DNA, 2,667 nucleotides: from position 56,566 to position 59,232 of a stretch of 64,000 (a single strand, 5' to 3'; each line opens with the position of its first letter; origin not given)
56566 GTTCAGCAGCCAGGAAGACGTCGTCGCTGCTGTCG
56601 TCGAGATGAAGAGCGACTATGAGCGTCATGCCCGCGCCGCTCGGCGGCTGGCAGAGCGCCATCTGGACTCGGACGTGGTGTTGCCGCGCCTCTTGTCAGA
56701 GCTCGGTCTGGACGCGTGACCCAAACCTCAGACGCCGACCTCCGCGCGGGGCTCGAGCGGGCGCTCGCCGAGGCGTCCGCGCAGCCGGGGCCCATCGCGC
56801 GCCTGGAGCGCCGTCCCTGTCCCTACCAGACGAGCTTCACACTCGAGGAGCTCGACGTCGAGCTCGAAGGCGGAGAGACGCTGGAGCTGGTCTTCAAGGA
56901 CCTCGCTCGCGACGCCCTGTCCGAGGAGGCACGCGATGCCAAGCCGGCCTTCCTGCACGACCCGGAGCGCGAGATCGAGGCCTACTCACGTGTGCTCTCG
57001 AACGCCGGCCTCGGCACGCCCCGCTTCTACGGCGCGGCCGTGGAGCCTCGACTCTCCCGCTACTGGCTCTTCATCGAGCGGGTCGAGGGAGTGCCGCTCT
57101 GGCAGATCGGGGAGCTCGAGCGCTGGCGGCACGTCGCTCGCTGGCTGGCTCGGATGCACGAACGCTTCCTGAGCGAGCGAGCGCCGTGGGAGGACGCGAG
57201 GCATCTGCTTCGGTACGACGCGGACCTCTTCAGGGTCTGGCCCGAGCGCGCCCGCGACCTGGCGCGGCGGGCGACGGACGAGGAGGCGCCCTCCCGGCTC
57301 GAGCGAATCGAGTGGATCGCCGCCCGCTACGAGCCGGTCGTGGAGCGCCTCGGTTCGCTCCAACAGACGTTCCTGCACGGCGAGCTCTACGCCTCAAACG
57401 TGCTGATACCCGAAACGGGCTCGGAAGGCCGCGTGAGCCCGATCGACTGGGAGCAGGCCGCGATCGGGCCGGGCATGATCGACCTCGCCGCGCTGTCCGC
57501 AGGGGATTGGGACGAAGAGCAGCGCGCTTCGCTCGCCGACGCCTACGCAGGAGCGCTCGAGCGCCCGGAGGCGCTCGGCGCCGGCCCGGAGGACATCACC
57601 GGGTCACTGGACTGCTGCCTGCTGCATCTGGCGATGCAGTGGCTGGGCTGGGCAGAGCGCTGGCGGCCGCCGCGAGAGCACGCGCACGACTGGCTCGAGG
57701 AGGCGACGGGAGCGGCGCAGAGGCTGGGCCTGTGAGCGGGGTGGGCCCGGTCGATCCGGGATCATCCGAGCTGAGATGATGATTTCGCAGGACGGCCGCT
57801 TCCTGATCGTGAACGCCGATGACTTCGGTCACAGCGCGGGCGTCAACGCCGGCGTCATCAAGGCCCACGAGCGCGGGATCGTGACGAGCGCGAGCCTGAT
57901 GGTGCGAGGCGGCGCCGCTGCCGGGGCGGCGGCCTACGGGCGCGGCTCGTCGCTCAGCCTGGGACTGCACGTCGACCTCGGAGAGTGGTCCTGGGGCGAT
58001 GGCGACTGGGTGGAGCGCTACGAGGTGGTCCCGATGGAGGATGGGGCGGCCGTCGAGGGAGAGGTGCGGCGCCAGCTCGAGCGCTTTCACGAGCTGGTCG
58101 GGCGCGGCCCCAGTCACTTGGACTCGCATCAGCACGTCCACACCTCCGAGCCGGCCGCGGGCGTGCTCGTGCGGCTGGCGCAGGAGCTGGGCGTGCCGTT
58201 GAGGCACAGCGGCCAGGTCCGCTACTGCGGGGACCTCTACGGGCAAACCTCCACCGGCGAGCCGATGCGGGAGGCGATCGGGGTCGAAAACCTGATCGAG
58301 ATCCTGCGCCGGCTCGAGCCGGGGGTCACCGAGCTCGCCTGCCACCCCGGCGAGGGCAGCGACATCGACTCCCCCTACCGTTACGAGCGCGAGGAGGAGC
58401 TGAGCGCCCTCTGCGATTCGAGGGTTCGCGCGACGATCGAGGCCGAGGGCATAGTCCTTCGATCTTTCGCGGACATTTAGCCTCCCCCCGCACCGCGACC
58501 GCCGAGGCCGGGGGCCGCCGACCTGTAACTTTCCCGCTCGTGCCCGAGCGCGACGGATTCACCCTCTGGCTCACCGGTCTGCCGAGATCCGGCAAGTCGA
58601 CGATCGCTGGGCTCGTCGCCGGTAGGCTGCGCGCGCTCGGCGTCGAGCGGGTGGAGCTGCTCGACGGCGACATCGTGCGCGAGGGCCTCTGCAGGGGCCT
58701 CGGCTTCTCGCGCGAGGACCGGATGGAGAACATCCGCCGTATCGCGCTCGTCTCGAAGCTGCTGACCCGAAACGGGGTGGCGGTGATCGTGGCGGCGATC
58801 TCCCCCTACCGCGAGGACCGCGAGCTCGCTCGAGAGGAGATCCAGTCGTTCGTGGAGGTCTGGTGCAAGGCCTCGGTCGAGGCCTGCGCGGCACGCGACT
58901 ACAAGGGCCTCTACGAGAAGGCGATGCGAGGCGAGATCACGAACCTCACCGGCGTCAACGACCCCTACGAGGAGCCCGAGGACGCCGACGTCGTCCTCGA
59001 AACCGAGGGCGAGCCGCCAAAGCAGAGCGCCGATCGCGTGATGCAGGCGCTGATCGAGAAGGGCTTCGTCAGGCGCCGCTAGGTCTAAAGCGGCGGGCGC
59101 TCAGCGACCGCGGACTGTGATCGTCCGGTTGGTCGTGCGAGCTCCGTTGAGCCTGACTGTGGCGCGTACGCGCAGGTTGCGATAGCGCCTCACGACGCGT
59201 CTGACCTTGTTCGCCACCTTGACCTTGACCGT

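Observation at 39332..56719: Four copies of a ~380-aa GT-B-like family of unassigned function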

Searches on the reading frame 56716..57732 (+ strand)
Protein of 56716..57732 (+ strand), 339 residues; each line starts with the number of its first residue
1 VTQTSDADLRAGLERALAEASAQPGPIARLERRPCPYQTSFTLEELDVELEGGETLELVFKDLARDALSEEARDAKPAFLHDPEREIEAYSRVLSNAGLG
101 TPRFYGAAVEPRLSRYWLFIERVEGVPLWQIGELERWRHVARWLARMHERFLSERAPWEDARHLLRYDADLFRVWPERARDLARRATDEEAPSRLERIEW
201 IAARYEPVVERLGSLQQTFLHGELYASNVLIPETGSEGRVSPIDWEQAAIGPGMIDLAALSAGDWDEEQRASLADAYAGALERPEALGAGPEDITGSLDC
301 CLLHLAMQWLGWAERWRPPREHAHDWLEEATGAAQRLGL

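Call 13: search_protein_families(library=pfam, proteins=[window:56716-57732:+], max_evalue=0.01)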
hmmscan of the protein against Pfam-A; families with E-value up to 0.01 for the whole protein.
window:56716-57732:+ (339 aa): 1 family
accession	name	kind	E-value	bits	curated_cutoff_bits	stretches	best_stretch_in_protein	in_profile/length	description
PF07914.17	DUF1679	-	0.0042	16.5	24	1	202-268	254-321/414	Uncharacterized oxidoreductase dhs-27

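Call 60: search_solved_structures(query=window:56716-57732:+, max_evalue=1)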
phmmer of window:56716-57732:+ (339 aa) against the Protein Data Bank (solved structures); distinct sequences matched with E-value up to 1: 5.
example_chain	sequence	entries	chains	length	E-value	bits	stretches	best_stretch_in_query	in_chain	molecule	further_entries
8i80_B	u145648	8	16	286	0.0011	21.3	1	90-264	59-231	Viomycin kinase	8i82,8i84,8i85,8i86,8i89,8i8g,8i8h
8pjx_A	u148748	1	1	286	0.0073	18.5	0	223-277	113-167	SAKe6FR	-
5igh_A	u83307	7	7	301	0.024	16.8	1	219-274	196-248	Macrolide 2'-phosphotransferase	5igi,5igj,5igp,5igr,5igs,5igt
8ixi_A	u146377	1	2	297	0.22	13.6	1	218-259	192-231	Macrolide 2'-phosphotransferase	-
7w15_B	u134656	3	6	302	0.23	13.6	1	218-259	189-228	Macrolide 2'-phosphotransferase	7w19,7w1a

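Call 62: search_protein_families(library=ncbifam, proteins=[window:56716-57732:+], max_evalue=0.01)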
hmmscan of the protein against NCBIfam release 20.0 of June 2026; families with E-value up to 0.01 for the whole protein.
window:56716-57732:+ (339 aa): 5 families
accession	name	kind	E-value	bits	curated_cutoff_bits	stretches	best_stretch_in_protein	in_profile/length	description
NF041256.1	GntI_guanitoxin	equivalog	5e-06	26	357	1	177-283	132-237/282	guanitoxin biosynthesis pre-guanitoxin N-oxide kinase GntI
TIGR02721.1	ycfN_thiK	equivalog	0.00079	18.6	299.45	1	215-278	144-202/256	thiamine kinase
NF008738.0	PRK11768.1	equivalog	0.00096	18.6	194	1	130-278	116-255/327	serine/threonine protein kinase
NF041268.1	capreo_Cph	equivalog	0.0012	18.5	390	1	117-262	88-228/285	capreomycin phosphotransferase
NF000254.1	macrolide_MphA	exception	0.0038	16.7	550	0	219-273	196-247/293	Mph(A) family macrolide 2'-phosphotransferase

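Call 79: find_homologous_proteins(query=window:56716-57732:+)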
Query window:56716-57732:+ (339 aa): 1459 proteins with E <= 0.001 among 8000 candidates; the best 120 are listed.
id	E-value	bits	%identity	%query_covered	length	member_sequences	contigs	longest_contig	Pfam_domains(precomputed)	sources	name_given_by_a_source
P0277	4.6e-223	758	100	100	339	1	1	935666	-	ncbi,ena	-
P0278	1.8e-115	404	61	93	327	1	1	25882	PF01636.30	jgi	jgi:phosphotransferase family enzyme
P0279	5.9e-113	395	53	100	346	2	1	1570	PF01636.30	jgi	jgi:hypothetical protein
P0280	7.3e-110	385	56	100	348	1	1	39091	PF01636.30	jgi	jgi:hypothetical protein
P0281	7.8e-110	385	54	100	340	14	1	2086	PF01636.30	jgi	jgi:thiamine kinase-like enzyme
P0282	1.1e-109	385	54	98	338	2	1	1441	PF01636.30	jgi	jgi:hypothetical protein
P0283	1.1e-109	385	58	93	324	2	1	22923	-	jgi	jgi:Ser/Thr protein kinase RdoA (MazF antagonist)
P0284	1.1e-107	378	51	99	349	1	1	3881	PF01636.30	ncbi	-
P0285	6.4e-107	376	56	99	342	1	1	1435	-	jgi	jgi:hypothetical protein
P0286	7.2e-107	375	57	99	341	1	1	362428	PF01636.30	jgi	jgi:phosphotransferase family enzyme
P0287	9.9e-107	375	56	98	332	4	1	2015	PF01636.30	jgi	jgi:Ser/Thr protein kinase RdoA (MazF antagonist)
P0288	2.6e-106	374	53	98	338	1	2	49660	-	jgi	-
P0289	1.0e-105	372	54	99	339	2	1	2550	PF01636.30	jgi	jgi:hypothetical protein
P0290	1.4e-105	371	54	98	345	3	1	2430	PF01636.30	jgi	jgi:hypothetical protein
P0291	2.7e-105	370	57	98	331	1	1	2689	PF01636.30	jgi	jgi:hypothetical protein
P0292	3.8e-105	370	53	97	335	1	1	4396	PF01636.30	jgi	jgi:aminoglycoside phosphotransferase (APT) family kinase protein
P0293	5.4e-105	369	55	98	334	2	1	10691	PF01636.30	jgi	jgi:Ser/Thr protein kinase RdoA (MazF antagonist)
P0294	1.2e-104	368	54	92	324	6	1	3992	PF01636.30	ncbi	-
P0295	3.2e-104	367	53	99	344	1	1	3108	PF01636.30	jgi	jgi:hypothetical protein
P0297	7.5e-104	365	50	100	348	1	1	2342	PF01636.30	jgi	jgi:Ser/Thr protein kinase RdoA (MazF antagonist)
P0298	3.8e-103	363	54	100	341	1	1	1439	PF01636.30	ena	-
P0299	2.4e-102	361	54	99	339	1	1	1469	PF01636.30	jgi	jgi:phosphotransferase family enzyme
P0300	3.2e-102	360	54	99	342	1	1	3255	PF01636.30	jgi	jgi:phosphotransferase family enzyme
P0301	3.6e-102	360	56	98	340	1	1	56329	PF01636.30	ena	-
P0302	3.7e-102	360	55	98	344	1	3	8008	PF01636.30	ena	-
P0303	4.1e-102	360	51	98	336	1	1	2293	PF01636.30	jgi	jgi:Ser/Thr protein kinase RdoA (MazF antagonist)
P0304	6.6e-102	359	52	99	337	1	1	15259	PF01636.30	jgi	jgi:Ser/Thr protein kinase RdoA (MazF antagonist)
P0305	1.6e-101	358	54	98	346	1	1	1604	PF01636.30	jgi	jgi:hypothetical protein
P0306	1.6e-101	358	54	98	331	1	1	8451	PF01636.30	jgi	jgi:hypothetical protein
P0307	3.2e-101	357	51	99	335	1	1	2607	PF01636.30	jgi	jgi:hypothetical protein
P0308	4.1e-101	356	54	98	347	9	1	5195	PF01636.30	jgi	jgi:phosphotransferase family enzyme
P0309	4.8e-101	356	52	98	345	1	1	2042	PF01636.30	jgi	jgi:hypothetical protein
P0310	6.0e-101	356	53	99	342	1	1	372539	PF01636.30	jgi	jgi:hypothetical protein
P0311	6.6e-101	356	51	99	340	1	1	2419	PF01636.30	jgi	jgi:hypothetical protein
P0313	8.1e-101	356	52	100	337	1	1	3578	PF01636.30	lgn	-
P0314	1.2e-100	355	51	99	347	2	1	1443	PF01636.30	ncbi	-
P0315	1.9e-100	354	54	99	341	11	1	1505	PF01636.30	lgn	-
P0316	2.4e-100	354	55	98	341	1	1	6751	PF01636.30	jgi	jgi:Ser/Thr protein kinase RdoA (MazF antagonist)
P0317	1.2e-99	352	53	91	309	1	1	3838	PF01636.30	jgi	jgi:hypothetical protein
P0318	1.3e-99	352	54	99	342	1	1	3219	PF01636.30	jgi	jgi:hypothetical protein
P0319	3.0e-99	350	52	100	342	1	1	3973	PF01636.30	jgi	jgi:hypothetical protein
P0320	3.4e-99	350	52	100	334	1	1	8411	PF01636.30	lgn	-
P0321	3.7e-99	350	54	99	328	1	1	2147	PF01636.30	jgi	jgi:aminoglycoside phosphotransferase (APT) family kinase protein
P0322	3.8e-99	350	50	99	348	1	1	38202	PF01636.30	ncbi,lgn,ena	-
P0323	9.5e-99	349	52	98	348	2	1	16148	PF01636.30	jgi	jgi:Ser/Thr protein kinase RdoA (MazF antagonist)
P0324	1.0e-98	349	54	98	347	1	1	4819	PF01636.30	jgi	jgi:thiamine kinase-like enzyme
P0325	1.2e-98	348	52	92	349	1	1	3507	PF01636.30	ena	-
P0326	1.2e-98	348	52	99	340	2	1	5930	PF01636.30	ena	-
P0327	1.3e-98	348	52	99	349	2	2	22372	PF01636.30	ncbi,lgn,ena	-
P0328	1.5e-98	348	52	98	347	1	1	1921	PF01636.30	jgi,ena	-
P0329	1.9e-98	348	52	99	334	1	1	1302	PF01636.30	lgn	-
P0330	2.5e-98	347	52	100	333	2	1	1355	PF01636.30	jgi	jgi:hypothetical protein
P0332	3.1e-98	347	50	99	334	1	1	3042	PF01636.30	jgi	jgi:hypothetical protein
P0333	3.8e-98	347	51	99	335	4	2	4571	PF01636.30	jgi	jgi:hypothetical protein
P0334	4.2e-98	347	53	100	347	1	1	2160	PF01636.30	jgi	jgi:hypothetical protein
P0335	4.4e-98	347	53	100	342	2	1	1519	PF01636.30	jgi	jgi:hypothetical protein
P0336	4.7e-98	346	51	99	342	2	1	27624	PF01636.30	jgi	jgi:Ser/Thr protein kinase RdoA (MazF antagonist)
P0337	6.7e-98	346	52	100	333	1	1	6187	PF01636.30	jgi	jgi:aminoglycoside phosphotransferase (APT) family kinase protein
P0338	7.7e-98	346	52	97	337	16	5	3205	PF01636.30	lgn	-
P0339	1.0e-97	345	53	99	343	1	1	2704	PF01636.30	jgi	jgi:Ser/Thr protein kinase RdoA (MazF antagonist)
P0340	1.1e-97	345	51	99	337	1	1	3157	PF01636.30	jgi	jgi:hypothetical protein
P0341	1.2e-97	345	50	98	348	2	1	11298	PF01636.30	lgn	-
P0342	1.4e-97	345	49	100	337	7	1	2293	PF01636.30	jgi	jgi:aminoglycoside phosphotransferase (APT) family kinase protein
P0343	1.5e-97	345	53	99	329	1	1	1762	PF01636.30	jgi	jgi:Ser/Thr protein kinase RdoA (MazF antagonist)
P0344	1.6e-97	345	51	100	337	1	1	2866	PF01636.30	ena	-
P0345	1.9e-97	344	52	99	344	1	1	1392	PF01636.30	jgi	jgi:aminoglycoside phosphotransferase (APT) family kinase protein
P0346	2.2e-97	344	50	98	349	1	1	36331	PF01636.30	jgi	jgi:hypothetical protein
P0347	2.5e-97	344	51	99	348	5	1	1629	PF01636.30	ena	-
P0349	3.3e-97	344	50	100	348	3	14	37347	PF01636.30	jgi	jgi:aminoglycoside phosphotransferase (APT) family kinase protein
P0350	3.9e-97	343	50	100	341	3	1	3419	PF01636.30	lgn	-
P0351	4.5e-97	343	50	98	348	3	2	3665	PF01636.30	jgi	jgi:hypothetical protein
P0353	5.1e-97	343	56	89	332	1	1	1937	PF01636.30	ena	-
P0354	5.7e-97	343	49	99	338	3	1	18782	PF01636.30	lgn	-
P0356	7.3e-97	343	54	99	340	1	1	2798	PF01636.30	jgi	jgi:hypothetical protein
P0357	8.7e-97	342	53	98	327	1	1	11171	PF01636.30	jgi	jgi:hypothetical protein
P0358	8.9e-97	342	51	98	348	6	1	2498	PF01636.30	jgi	jgi:hypothetical protein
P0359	1.1e-96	342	54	92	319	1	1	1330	PF01636.30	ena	-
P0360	1.1e-96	342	50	99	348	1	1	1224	PF01636.30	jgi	jgi:aminoglycoside phosphotransferase (APT) family kinase protein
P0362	1.6e-96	341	50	100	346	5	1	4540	PF01636.30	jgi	jgi:Phosphotransferase enzyme family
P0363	2.1e-96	341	53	88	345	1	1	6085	PF01636.30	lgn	-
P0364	2.2e-96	341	52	99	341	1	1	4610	PF01636.30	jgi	jgi:hypothetical protein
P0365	2.5e-96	341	50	99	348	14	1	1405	PF01636.30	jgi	jgi:Phosphotransferase enzyme family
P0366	2.9e-96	341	49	99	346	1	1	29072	PF01636.30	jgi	jgi:Ser/Thr protein kinase RdoA (MazF antagonist)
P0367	4.0e-96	340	50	99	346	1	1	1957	PF01636.30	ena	-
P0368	4.6e-96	340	50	100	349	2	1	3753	PF01636.30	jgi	jgi:hypothetical protein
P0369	4.6e-96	340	50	98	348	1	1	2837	PF01636.30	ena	-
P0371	7.5e-96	339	51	100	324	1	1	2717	PF01636.30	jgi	jgi:Phosphotransferase enzyme family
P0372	7.6e-96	339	51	98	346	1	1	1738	PF01636.30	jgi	jgi:hypothetical protein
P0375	8.2e-96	339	50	99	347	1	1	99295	PF01636.30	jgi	jgi:hypothetical protein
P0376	9.4e-96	339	50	99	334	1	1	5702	PF01636.30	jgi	jgi:hypothetical protein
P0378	1.1e-95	339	49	98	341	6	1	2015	PF01636.30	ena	-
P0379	1.2e-95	339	51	99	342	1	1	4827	PF01636.30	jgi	jgi:aminoglycoside phosphotransferase (APT) family kinase protein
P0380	1.3e-95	338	53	98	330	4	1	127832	PF01636.30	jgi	jgi:Phosphotransferase enzyme family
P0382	1.7e-95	338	51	100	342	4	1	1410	PF01636.30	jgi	jgi:aminoglycoside phosphotransferase (APT) family kinase protein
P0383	1.8e-95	338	49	99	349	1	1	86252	PF01636.30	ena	-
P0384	2.3e-95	338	51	99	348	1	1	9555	PF01636.30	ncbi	-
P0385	2.4e-95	338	49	100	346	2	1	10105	PF01636.30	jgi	-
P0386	2.7e-95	337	51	97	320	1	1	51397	PF01636.30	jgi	jgi:aminoglycoside phosphotransferase (APT) family kinase protein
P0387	2.7e-95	337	51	100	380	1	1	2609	PF01636.30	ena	-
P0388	3.3e-95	337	51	100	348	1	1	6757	PF01636.30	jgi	jgi:aminoglycoside phosphotransferase (APT) family kinase protein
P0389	3.5e-95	337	50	98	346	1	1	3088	PF01636.30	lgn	-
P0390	4.8e-95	337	50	99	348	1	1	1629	PF01636.30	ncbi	-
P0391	5.4e-95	336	51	100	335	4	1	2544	PF01636.30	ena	-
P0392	5.9e-95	336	53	98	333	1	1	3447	PF01636.30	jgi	jgi:aminoglycoside/choline kinase family phosphotransferase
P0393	6.1e-95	336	51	98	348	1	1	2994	PF01636.30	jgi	jgi:hypothetical protein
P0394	6.6e-95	336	50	98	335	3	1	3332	PF01636.30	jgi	jgi:aminoglycoside phosphotransferase (APT) family kinase protein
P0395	6.6e-95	336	49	96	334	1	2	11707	PF01636.30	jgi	-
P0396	6.8e-95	336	50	99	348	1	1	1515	PF01636.30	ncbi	-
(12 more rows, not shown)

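Call 85: predict_structure(alignment_id=A4)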
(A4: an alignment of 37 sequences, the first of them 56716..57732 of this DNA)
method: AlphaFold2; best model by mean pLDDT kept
length: 339 residues; sequences in the alignment: 37
mean_pLDDT: 91.4   pTM: 0.90
mean pLDDT of the five models: 91.4, 91.3, 90.8, 89.7, 88.5
residues with pLDDT >= 90: 253; 70-90: 75; 50-70: 11; < 50: 0
segments of 3 or more residues with pLDDT < 50: none
pLDDT, mean of each block of 10 residues (from residue 1): 87 93 84 89 95 95 92 89 96 90 95 96 93 92 95 88 95 97 92 96 98 94 94 78 96 96 89 94 77 85 95 82 87 95
secondary structure, 60 per line:
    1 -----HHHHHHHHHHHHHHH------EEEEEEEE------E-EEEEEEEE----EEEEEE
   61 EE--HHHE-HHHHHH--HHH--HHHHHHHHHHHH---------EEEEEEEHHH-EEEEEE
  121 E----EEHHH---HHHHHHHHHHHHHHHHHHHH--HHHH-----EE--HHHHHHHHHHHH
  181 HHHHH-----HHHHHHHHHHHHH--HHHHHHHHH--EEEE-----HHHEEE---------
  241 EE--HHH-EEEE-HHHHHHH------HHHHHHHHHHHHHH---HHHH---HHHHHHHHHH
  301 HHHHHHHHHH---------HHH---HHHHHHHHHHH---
elements in order: H6-20 E27-34 E43-50 E55-62 H70-75 H83-94 E104-110 E115-121 H134-153 H156-159 H169-185 H191-203 H206-214 E217-220 E229-231 E249-252 H254-260 H267-280 H284-287 H291-310 H326-336
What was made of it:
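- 56716..57735 (+): APH/choline-kinase-fold small-molecule kinase (339 aa). AF2 pLDDT 91.4 (call 85).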

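Call 87: fold_search(model_id=the predicted structure, library=pdb)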
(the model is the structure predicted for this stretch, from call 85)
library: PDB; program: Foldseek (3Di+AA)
matches with E <= 10: 1195; with E <= 0.001: 391
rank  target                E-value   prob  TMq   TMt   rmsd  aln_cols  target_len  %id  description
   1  3csv                  2.1e-11  1.00  0.58  0.61   6.7       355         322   17  Crystal structure of a putative aminoglycoside phosphotransferase (YP_614837.1) from Silicibacter sp. TM1040 at 2.15 A r (released 2008-04-22)
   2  3mes_A                1.4e-09  1.00  0.53  0.50   6.8       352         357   16  Crystal structure of choline kinase from Cryptosporidium parvum Iowa II, cgd3_2030 (released 2010-04-07)
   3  3mes_B                2.5e-09  1.00  0.52  0.50   6.7       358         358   15  Crystal structure of choline kinase from Cryptosporidium parvum Iowa II, cgd3_2030 (released 2010-04-07)
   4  2ppq                  2.6e-09  1.00  0.57  0.61   6.4       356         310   15  Crystal structure of the homoserine kinase from Agrobacterium tumefaciens (released 2007-06-05)
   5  2q83_B                2.6e-09  1.00  0.57  0.57   6.8       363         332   14  Crystal structure of ytaA (2635576) from Bacillus subtilis at 2.50 A resolution (released 2007-06-26)
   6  8agy_A                5.6e-09  1.00  0.56  0.55   7.6       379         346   16  The Corramycin phosphotransferase in complex with Corramycin (released 2023-08-16)
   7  8zic                  5.6e-09  1.00  0.50  0.47   7.0       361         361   13  Structure complex of 4-hydroxytryptamine kinase PsiK complexed with Mg2+ and Tryptamine (released 2025-04-02)
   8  2q83_A                7.3e-09  1.00  0.51  0.52   7.7       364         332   13  Crystal structure of ytaA (2635576) from Bacillus subtilis at 2.50 A resolution (released 2007-06-26)
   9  7nb2_AAA              8.1e-09  1.00  0.59  0.58   6.0       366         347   14  Crystal structure of human choline alpha in complex with an inhibitor (released 2021-10-13)
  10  4wh2                  8.9e-09  1.00  0.60  0.58   6.1       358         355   16  N-acetylhexosamine 1-kinase in complex with ADP (released 2015-02-18)
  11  4ocj                  9.4e-09  1.00  0.54  0.52   7.1       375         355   16  N-acetylhexosamine 1-phosphate kinase in complex with GlcNAc (released 2014-05-14)
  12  8ahd_B                1.1e-08  1.00  0.59  0.59   6.1       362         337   17  The apo structure of the Corramycin phosphotransferase (released 2023-08-16)
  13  4ocv                  1.2e-08  1.00  0.56  0.54   6.7       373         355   16  N-acetylhexosamine 1-phosphate kinase_ATCC15697 in complex with GlcNAc and AMPPNP (released 2014-05-14)
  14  4h05_B                1.5e-08  1.00  0.49  0.59   7.1       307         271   17  Crystal structure of aminoglycoside-3'-phosphotransferase of type VIII (released 2014-04-09)
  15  3c5i_A                2.2e-08  1.00  0.55  0.54   6.1       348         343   13  Crystal structure of Plasmodium knowlesi choline kinase, PKH_134520 (released 2008-02-19)
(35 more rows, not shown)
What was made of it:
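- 56716..57735 (+): Foldseek top hits are 3csv, choline kinases, homoserine kinase, NahK and APHs, with E 2e-11 to 1e-8 (call 87).
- The kinase's structural neighbours include the anomeric kinase NahK (4wh2, 4ocj; E 9e-9; call 87).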

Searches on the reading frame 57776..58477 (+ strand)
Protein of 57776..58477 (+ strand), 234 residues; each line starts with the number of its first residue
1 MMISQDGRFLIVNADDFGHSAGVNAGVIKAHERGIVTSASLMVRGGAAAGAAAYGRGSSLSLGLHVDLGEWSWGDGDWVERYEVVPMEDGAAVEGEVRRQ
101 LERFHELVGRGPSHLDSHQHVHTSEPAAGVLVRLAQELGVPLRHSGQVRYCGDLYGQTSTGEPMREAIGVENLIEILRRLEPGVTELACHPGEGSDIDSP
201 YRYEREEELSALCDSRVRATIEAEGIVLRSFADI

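Call 13: search_protein_families(library=pfam, proteins=[window:57776-58477:+], max_evalue=0.01)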
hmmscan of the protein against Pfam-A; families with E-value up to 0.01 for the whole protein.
window:57776-58477:+ (234 aa): 1 family
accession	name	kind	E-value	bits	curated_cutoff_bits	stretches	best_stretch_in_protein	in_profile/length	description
PF04794.17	YdjC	-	7.6e-46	157.5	29.7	1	10-222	2-265/266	YdjC-like protein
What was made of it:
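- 57776..58480 (+): YdjC-family carbohydrate deacetylase. Pfam YdjC 7.6e-46 (call 13).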

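Call 61: search_solved_structures(query=window:57776-58477:+, max_evalue=0.001)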
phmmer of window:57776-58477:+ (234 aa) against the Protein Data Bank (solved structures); distinct sequences matched with E-value up to 0.001: 3.
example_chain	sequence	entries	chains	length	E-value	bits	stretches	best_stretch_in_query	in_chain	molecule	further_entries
7vi8_A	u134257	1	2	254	1.5e-23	87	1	8-234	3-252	Chitooligosaccharide deacetylase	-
2i5i_A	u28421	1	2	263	2.4e-17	66.7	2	108-232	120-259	UPF0249 protein EF_3048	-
8jqe_A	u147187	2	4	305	0.00018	24.6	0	5-68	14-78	YdjC family protein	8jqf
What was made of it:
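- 57776..58480 (+): PDB 7vi8, a chitooligosaccharide deacetylase, at 1.5e-23 (call 61).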

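Call 62: search_protein_families(library=ncbifam, proteins=[window:57776-58477:+], max_evalue=0.01)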
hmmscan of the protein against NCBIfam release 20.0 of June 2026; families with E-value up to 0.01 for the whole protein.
window:57776-58477:+ (234 aa): 3 families
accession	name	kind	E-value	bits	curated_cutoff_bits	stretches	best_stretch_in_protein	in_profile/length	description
NF002559.0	PRK02134.1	equivalog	1.1e-36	126.7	227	2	92-234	100-249/249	chitin disaccharide deacetylase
TIGR03473.1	HpnK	hypoth_equivalog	2.3e-29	102.5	232.6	2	8-68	2-63/283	hopanoid biosynthesis-associated protein HpnK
NF052308.1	CarbhyDeactlThm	equivalog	1.4e-05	24.5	400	0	91-142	101-151/265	carbohydrate deacetylase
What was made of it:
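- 57776..58480 (+): NCBIfam ChbG-like and HpnK-like, below cutoff (call 62).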

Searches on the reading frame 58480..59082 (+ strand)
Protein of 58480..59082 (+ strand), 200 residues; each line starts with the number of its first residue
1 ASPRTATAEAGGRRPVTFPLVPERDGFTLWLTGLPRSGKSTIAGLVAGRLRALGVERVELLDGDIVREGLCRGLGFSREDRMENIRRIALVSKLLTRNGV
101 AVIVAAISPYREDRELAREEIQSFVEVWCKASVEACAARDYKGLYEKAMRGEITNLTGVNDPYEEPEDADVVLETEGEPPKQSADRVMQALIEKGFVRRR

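Call 35: search_protein_families(library=pfam, proteins=[window:58480-59082:+], max_evalue=0.01)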
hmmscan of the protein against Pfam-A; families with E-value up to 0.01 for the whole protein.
window:58480-59082:+ (200 aa): 4 families
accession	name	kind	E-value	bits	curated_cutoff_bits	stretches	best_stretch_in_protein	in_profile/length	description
PF01583.26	APS_kinase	-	4e-57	193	21.1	1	26-173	2-151/152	Adenylylsulphate kinase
PF13671.12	AAA_33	-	0.00044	21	27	1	30-139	3-114/143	AAA domain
PF08433.16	KTI12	-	0.0032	17.4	22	1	31-150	6-126/271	Chromatin associated protein KTI12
PF13238.12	AAA_18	-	0.0038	18.1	29.4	1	31-95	3-64/128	AAA domain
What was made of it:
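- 58540..59082 (+): APS kinase, which supplies PAPS. It is present only in the sulfotransferase-rich relatives. The start codon is inferred. Pfam APS_kinase 4e-57 (call 35).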
